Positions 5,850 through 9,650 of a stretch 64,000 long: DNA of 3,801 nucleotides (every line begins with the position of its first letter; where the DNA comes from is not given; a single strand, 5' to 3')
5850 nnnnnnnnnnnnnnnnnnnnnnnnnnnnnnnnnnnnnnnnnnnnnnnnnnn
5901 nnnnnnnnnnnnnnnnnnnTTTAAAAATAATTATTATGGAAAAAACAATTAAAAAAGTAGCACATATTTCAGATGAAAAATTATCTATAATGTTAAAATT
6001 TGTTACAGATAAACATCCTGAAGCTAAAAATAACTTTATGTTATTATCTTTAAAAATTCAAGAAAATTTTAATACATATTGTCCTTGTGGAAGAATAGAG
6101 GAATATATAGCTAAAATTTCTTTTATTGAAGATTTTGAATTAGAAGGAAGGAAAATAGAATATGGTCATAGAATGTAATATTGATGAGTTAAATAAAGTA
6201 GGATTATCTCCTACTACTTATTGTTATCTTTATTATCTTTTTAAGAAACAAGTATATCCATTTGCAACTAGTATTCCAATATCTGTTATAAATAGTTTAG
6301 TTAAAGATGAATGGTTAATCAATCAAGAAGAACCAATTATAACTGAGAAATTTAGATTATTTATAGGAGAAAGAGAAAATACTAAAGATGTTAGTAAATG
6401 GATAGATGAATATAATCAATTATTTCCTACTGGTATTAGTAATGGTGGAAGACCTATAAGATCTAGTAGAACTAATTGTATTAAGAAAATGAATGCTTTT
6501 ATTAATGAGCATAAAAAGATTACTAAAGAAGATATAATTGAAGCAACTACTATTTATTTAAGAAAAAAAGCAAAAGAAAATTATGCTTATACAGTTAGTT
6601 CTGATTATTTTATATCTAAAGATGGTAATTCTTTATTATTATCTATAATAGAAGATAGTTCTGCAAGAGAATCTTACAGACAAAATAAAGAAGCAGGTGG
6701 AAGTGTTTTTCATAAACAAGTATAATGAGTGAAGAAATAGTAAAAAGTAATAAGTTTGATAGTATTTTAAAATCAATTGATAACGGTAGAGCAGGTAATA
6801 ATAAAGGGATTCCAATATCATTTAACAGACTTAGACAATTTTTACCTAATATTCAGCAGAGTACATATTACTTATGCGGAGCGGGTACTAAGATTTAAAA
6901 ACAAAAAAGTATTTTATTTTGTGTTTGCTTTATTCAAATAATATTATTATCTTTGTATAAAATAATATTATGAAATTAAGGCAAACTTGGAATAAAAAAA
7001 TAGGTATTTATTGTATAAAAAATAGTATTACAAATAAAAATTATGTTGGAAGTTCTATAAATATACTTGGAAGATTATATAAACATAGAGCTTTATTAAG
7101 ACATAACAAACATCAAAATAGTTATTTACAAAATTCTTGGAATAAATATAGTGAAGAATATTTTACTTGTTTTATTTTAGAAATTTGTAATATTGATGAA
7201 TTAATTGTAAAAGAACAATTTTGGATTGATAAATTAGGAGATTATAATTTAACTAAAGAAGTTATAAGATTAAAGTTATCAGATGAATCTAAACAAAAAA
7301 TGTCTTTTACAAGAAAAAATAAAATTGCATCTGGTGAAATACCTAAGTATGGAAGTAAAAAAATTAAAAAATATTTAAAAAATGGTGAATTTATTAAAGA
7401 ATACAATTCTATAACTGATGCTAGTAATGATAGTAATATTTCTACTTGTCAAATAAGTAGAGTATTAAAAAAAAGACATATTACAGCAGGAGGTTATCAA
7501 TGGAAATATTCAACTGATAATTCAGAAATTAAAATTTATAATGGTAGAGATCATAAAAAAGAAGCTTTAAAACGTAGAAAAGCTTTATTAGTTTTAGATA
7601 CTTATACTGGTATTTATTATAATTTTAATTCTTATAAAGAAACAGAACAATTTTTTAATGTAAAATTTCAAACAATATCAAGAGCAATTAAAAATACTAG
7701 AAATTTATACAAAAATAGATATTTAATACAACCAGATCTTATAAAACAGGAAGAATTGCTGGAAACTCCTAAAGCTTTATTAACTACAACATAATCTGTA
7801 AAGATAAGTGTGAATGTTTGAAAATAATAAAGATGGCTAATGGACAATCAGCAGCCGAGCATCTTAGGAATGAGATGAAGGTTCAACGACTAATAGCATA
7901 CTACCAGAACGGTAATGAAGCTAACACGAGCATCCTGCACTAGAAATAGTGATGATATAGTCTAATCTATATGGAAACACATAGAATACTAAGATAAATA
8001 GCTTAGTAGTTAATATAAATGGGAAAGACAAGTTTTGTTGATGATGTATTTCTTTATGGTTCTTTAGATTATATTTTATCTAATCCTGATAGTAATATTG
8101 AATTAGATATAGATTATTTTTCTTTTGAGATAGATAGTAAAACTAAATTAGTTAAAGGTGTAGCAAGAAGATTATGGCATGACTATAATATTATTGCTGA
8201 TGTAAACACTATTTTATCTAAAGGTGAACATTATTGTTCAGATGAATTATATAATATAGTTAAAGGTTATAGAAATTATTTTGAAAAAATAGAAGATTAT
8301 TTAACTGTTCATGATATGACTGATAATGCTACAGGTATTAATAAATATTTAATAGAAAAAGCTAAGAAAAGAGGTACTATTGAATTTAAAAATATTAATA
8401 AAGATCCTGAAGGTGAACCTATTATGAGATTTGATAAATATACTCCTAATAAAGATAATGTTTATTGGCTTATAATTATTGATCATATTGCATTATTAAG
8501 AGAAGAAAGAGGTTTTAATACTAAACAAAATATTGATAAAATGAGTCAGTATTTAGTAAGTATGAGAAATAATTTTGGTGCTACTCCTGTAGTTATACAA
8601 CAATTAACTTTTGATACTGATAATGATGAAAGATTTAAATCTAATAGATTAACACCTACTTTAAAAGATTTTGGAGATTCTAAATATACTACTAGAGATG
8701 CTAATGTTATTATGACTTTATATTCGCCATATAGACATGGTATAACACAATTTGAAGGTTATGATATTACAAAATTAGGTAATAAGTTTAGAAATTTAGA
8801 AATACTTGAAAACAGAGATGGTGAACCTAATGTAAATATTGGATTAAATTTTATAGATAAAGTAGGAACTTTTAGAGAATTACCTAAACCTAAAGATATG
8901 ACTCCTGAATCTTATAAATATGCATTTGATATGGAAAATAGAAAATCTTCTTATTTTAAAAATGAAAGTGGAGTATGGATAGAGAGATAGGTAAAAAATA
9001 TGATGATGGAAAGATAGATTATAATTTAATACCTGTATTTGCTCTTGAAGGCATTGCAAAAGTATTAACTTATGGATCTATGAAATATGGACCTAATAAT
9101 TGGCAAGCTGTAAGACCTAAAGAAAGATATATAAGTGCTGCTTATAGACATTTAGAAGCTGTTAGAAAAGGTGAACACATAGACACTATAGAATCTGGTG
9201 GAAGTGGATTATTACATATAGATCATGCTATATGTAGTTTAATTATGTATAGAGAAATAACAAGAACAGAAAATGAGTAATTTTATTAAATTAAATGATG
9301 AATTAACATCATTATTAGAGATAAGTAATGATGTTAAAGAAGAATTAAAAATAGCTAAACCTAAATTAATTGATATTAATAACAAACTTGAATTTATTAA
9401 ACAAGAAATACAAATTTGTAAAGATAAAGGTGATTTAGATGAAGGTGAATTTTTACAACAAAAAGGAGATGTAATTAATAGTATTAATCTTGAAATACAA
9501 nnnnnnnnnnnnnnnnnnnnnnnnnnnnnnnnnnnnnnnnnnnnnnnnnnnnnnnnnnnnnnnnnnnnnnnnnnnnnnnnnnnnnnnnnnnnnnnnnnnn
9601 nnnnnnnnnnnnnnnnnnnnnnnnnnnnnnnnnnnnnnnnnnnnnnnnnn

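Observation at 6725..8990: DnaB-like replicative helicase split inside its Walker A codons by a group I intron carrying a GIY-YIG homing endonuclease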

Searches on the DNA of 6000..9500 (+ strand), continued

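Call 8: get_annotated_region(hit=H2, flank=4000)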
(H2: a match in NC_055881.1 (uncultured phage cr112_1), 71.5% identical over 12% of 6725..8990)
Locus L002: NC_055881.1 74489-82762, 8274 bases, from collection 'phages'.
description: CrAssphage cr112_1, complete genome.
organism: uncultured phage cr112_1 (NCBI taxid 2772072)
taxonomy: Viruses; Duplodnaviria; Heunggongvirae; Uroviricota; Caudoviricetes; Crassvirales; Steigviridae; Asinivirinae; Kehishuvirus; Kehishuvirus splanchnicus
host: -; source: human feces; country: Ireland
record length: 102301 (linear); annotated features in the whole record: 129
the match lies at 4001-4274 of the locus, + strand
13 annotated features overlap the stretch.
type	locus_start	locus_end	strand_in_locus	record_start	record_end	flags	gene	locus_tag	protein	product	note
CDS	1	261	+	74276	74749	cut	-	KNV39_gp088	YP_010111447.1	endolysin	gp_23448; Glycoside hydrolase/peptidoglycan hydrolase [phiCrAss001]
CDS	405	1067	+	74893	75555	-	-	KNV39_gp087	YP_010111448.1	homing endonuclease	gp_23449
CDS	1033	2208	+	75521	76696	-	-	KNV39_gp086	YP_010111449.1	putative HKD family nuclease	gp_23450; putative HKD family nuclease [phiCrAss001]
CDS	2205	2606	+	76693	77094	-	-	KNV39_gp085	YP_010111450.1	hypothetical protein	gp_23451; Phage protein (N4 Gp49/phage Sf6 gene66)-family [phiCrAss001]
CDS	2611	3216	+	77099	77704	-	-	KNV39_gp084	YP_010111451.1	hypothetical protein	gp_23452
CDS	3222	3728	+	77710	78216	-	-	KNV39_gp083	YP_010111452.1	HNH endonuclease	gp_23453; HNH endonuclease [Lactobacillus phage phiAQ113]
CDS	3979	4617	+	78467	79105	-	-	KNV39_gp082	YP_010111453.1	homing endonuclease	gp_23454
CDS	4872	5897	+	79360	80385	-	-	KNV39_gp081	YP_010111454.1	replicative DNA helicase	gp_23455; Replicative DNA helicase [phiCrAss001]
CDS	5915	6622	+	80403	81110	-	-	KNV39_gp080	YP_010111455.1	Sak4-like ssDNA annealing protein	gp_23456; Phage ATP/GTP-binding protein [phiCrAss001]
CDS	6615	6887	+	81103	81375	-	-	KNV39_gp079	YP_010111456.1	ABC-type cobalt transporter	gp_23457; Cobalt transporter, ABC-type [phiCrAss001]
CDS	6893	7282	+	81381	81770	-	-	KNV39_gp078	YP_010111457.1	hypothetical protein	gp_23458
CDS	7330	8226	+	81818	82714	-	-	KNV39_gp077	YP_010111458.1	hypothetical protein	gp_23459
CDS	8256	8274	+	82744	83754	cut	-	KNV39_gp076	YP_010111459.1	DNA primase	gp_23460; DNA primase (Bacterial type) [phiCrAss001]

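Call 21: search_rna_families(source=window, start=7690, end=8040, threshold=evalue, max_evalue=10, show_alignments=3)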
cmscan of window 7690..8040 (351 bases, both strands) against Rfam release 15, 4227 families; matches with E-value up to 10: 1.
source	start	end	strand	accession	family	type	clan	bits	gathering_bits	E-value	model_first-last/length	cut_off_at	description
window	7696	7984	+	RF00028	Intron_gpI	Intron;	-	56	50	8.6e-14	1-253/253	no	Group I catalytic intron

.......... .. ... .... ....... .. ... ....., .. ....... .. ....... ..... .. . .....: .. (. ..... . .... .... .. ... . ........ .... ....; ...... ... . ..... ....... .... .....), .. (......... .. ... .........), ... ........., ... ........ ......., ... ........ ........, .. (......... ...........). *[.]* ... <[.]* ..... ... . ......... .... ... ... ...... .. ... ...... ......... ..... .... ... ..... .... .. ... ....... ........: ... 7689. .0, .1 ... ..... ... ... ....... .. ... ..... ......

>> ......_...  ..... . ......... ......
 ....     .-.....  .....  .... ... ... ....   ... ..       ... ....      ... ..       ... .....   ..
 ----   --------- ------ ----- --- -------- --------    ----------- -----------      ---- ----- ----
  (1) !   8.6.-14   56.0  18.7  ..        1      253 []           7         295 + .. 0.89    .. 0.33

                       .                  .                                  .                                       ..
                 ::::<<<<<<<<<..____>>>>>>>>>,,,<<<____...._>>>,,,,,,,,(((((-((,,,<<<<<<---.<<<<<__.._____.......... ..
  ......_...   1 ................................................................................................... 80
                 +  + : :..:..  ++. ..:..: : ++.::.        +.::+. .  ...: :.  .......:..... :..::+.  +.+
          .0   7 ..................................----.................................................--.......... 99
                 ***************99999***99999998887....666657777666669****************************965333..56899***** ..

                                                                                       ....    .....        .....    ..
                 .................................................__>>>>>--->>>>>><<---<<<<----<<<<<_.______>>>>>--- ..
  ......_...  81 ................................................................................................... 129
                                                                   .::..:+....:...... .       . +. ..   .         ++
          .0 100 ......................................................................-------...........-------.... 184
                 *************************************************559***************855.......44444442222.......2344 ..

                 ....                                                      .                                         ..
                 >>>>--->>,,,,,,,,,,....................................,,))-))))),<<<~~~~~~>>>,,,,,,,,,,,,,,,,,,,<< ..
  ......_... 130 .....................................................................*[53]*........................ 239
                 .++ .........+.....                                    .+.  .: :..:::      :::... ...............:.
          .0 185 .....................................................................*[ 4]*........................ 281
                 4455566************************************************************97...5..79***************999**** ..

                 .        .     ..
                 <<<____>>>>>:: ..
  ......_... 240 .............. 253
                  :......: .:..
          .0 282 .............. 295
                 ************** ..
